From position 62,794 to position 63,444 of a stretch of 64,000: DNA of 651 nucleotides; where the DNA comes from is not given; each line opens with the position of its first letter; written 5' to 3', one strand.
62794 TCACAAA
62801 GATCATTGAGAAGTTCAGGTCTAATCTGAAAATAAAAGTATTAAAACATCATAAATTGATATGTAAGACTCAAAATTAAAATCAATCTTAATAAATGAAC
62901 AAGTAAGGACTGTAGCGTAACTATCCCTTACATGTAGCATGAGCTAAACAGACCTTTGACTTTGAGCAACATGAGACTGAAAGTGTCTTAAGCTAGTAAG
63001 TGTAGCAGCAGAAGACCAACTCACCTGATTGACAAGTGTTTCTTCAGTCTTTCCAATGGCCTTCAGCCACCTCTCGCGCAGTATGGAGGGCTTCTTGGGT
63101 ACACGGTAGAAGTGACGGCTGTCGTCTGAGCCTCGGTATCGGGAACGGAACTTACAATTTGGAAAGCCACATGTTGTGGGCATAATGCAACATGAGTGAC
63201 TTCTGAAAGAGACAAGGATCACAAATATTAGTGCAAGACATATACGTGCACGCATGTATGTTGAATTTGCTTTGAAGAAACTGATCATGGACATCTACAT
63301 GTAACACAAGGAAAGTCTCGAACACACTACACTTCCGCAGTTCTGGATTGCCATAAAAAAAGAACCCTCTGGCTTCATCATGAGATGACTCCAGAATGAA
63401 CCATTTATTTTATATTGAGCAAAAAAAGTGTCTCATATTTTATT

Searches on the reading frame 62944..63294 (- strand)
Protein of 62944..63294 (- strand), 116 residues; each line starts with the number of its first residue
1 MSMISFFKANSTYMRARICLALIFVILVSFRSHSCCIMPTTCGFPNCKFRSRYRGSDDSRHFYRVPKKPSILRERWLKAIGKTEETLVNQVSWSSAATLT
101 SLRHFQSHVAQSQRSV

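Call 21: search_protein_families(library=pfam, proteins=[window:62944-63294:-], max_evalue=0.01)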
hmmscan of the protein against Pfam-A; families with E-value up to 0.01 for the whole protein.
window:62944-63294:- (116 aa): 0 families

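Call 46: search_protein_families(library=pfam, proteins=[window:62944-63294:-], max_evalue=10)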
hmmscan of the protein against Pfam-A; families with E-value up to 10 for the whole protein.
window:62944-63294:- (116 aa): 0 families

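Call 55: search_solved_structures(query=window:62944-63294:-, max_evalue=1, show_alignments=1)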
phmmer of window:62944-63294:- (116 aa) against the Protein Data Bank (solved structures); distinct sequences matched with E-value up to 1: 2.
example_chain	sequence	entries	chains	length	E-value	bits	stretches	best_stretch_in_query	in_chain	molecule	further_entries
2jm3_A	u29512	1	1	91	9.2e-28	99.6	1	38-96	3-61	Hypothetical protein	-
2lau_A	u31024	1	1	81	0.096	15.9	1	41-83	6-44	THAP domain-containing protein 11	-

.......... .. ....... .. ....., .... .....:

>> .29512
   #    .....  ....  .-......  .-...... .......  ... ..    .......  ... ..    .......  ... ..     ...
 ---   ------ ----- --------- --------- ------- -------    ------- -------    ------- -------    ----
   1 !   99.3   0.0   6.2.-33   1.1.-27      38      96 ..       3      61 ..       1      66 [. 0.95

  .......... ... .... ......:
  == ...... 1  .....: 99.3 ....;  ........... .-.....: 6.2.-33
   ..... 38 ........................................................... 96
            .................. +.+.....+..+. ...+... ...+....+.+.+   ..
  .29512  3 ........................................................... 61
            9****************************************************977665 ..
